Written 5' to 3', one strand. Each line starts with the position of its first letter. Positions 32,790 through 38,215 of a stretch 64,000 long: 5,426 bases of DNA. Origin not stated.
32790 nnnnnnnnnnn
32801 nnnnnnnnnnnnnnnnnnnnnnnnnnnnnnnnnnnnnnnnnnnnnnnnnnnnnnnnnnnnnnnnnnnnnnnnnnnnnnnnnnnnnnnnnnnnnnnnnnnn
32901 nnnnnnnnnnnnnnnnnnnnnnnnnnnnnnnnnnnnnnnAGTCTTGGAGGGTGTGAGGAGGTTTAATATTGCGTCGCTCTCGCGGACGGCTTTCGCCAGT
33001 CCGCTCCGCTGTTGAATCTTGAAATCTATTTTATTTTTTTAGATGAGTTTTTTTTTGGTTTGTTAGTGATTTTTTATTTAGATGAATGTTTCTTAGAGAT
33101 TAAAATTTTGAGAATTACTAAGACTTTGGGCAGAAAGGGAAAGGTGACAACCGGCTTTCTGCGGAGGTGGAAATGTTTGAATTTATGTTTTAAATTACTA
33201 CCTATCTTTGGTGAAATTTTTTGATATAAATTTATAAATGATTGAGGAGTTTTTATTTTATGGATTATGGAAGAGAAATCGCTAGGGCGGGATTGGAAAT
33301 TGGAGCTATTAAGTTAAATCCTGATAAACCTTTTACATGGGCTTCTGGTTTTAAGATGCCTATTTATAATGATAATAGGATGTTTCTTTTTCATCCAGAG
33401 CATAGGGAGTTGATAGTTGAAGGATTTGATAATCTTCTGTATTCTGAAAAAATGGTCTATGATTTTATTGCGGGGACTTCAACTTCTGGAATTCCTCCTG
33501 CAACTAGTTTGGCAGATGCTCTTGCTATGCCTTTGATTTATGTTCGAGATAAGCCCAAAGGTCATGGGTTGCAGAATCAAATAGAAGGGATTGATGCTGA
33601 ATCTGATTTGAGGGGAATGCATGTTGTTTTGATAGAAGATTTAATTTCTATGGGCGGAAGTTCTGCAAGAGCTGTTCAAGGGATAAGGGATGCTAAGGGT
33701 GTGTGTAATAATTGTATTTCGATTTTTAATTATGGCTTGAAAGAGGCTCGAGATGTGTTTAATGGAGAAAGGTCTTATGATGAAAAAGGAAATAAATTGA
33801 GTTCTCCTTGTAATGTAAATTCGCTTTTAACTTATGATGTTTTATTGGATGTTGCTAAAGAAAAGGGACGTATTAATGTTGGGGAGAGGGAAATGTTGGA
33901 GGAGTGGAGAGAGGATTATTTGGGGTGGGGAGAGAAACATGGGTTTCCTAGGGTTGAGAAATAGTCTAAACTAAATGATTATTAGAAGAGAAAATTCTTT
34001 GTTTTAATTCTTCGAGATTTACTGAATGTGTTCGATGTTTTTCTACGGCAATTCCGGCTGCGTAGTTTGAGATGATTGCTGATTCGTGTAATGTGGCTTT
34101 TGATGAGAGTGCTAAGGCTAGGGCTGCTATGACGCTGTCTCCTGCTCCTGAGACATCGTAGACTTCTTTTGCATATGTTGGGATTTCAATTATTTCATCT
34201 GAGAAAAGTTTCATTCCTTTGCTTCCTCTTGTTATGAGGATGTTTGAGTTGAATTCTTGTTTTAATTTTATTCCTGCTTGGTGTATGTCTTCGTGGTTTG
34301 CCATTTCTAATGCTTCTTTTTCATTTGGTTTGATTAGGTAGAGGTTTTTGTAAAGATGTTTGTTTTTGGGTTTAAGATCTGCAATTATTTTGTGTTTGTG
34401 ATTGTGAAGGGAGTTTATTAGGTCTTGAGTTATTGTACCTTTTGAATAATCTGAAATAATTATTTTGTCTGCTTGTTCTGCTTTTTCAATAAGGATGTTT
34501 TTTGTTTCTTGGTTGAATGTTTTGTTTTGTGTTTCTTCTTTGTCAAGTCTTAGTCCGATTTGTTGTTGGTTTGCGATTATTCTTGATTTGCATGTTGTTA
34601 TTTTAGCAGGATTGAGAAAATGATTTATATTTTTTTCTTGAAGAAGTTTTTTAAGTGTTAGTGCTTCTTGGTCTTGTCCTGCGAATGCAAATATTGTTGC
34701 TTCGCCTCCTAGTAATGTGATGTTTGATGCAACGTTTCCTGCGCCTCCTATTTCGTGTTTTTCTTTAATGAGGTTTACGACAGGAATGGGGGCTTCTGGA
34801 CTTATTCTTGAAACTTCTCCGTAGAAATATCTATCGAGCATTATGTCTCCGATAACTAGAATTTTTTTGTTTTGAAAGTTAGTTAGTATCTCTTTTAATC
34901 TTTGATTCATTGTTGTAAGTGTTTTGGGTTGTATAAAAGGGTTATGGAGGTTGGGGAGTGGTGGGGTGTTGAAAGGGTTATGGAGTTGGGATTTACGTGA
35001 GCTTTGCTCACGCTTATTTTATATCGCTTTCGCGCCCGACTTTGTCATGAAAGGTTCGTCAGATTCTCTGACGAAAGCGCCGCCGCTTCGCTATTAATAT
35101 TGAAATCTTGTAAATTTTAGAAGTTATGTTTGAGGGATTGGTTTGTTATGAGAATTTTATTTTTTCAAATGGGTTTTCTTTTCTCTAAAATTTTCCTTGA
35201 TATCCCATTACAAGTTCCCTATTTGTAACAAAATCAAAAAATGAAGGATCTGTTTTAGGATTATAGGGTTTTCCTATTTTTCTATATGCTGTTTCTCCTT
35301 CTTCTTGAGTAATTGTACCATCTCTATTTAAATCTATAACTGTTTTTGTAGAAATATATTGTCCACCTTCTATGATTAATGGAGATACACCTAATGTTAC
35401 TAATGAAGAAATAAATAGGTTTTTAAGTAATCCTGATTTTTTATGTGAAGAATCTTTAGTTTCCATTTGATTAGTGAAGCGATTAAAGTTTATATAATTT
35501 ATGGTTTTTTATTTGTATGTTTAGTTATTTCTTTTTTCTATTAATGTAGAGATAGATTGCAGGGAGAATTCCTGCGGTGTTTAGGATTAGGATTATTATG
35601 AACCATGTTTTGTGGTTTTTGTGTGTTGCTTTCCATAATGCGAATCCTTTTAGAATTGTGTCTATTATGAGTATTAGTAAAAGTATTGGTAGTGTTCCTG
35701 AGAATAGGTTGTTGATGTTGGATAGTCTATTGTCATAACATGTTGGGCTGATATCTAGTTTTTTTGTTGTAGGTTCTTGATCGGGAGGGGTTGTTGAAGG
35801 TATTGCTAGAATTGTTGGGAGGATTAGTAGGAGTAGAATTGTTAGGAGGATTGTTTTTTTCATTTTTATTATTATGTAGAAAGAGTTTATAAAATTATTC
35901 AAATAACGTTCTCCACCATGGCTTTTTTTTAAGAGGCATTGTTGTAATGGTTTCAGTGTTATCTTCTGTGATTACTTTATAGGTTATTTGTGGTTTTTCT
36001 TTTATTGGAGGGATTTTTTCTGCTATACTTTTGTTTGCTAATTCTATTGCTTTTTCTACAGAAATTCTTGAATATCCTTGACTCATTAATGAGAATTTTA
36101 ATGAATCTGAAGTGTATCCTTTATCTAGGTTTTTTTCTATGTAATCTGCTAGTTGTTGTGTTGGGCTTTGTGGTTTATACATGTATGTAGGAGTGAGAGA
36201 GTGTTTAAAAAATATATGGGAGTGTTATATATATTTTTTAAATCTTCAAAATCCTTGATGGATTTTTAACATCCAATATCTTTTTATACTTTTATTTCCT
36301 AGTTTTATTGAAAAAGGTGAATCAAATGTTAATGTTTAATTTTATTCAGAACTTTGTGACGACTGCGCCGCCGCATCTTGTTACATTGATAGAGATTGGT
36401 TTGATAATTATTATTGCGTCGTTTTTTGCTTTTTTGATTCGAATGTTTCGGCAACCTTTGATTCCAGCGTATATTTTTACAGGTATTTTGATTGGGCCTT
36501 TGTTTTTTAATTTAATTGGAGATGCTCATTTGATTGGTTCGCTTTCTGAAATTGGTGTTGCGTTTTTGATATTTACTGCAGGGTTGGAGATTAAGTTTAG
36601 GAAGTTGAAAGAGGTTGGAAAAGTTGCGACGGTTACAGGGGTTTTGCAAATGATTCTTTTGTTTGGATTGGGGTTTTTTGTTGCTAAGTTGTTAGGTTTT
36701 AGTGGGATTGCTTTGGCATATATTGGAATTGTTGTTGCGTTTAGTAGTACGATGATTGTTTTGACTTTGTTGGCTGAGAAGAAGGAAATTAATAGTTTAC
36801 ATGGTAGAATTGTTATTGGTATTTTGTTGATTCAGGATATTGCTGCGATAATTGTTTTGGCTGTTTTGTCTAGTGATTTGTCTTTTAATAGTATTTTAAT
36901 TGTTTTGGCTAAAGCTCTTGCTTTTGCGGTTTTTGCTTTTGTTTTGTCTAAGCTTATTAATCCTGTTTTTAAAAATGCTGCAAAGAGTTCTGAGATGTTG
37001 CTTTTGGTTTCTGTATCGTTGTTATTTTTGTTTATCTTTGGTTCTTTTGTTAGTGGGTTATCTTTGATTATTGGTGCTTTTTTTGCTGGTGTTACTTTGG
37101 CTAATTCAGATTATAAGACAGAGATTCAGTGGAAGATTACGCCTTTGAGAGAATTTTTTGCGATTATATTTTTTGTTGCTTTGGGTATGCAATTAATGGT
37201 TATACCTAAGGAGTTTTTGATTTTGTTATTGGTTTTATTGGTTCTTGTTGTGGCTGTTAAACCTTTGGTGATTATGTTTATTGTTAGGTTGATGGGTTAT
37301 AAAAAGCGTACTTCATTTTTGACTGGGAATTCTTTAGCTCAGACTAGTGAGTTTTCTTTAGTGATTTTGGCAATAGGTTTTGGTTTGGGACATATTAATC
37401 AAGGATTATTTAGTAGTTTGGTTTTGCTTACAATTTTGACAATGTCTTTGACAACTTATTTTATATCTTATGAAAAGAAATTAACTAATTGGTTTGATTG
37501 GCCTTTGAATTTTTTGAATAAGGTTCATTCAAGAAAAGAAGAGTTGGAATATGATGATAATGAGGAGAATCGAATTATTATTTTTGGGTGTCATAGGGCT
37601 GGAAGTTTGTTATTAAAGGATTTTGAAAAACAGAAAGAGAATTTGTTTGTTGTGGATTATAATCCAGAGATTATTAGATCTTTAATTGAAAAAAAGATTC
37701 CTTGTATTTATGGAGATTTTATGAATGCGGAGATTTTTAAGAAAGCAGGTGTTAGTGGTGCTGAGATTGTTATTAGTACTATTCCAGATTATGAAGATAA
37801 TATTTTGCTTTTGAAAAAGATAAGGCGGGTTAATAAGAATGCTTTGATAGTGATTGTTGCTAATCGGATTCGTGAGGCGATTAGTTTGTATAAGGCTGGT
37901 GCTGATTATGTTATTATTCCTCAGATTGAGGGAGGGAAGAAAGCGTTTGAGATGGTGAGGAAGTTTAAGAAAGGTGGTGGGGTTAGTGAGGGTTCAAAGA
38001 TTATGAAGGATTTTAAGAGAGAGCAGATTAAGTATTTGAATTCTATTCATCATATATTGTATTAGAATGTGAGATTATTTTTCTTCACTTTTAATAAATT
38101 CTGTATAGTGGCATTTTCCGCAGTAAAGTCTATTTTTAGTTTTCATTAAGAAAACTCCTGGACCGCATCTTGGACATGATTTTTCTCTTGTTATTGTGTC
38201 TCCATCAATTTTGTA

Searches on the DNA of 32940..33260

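Call 50: search_rna_families(source=window, start=32940, end=33260, threshold=evalue, max_evalue=10)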
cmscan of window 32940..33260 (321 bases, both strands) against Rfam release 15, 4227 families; matches with E-value up to 10: 2.
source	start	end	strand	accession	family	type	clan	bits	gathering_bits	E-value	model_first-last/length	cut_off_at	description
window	32985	33014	-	RF00173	Hairpin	Gene; ribozyme;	-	12.9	65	6.4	1-52/52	no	Hairpin ribozyme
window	33080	33112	+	RF02126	GHRLOS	Gene; lncRNA;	-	8.9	48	9.9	41-70/70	no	Ghrelin opposite strand RNA conserved region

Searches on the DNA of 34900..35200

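Call 51: search_rna_families(source=window, start=34900, end=35200, threshold=evalue, max_evalue=10)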
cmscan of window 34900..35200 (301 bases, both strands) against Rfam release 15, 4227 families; matches with E-value up to 10: 1.
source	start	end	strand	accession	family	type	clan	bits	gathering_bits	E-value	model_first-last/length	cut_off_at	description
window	35062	35185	+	RF02189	ST7-OT4_3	Gene; lncRNA;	-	9.5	50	4.4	146-302/302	no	ST7 overlapping transcript 4 conserved region 3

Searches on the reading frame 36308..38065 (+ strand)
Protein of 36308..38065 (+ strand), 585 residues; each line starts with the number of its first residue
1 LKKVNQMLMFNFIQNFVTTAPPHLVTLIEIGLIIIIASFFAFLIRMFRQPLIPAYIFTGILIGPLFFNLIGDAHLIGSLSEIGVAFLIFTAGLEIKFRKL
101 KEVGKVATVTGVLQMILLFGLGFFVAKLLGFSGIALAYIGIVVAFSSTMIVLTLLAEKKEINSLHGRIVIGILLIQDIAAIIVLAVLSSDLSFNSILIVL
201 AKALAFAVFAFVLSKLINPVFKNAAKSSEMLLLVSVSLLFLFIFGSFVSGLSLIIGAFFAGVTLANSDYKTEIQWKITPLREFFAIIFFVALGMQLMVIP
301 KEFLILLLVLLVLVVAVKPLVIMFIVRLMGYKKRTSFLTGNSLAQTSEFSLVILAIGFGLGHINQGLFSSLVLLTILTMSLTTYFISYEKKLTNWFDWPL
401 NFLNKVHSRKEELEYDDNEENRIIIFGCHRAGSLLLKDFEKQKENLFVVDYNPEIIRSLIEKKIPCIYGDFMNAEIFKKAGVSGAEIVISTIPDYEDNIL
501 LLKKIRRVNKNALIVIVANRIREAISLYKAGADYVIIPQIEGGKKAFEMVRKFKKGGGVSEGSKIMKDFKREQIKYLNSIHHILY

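Call 7: search_protein_families(library=pfam, proteins=[window:36308-38065:+])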
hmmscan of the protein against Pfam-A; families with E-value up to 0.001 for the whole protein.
window:36308-38065:+ (585 aa): 2 families
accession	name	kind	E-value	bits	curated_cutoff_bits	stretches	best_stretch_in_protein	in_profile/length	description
PF00999.27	Na_H_Exchanger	-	3.4e-54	184.6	26.2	1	35-381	2-364/375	Sodium/hydrogen exchanger, transmembrane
PF02254.24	TrkA_N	-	3.6e-22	79.3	23.8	1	423-538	1-116/116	TrkA-N domain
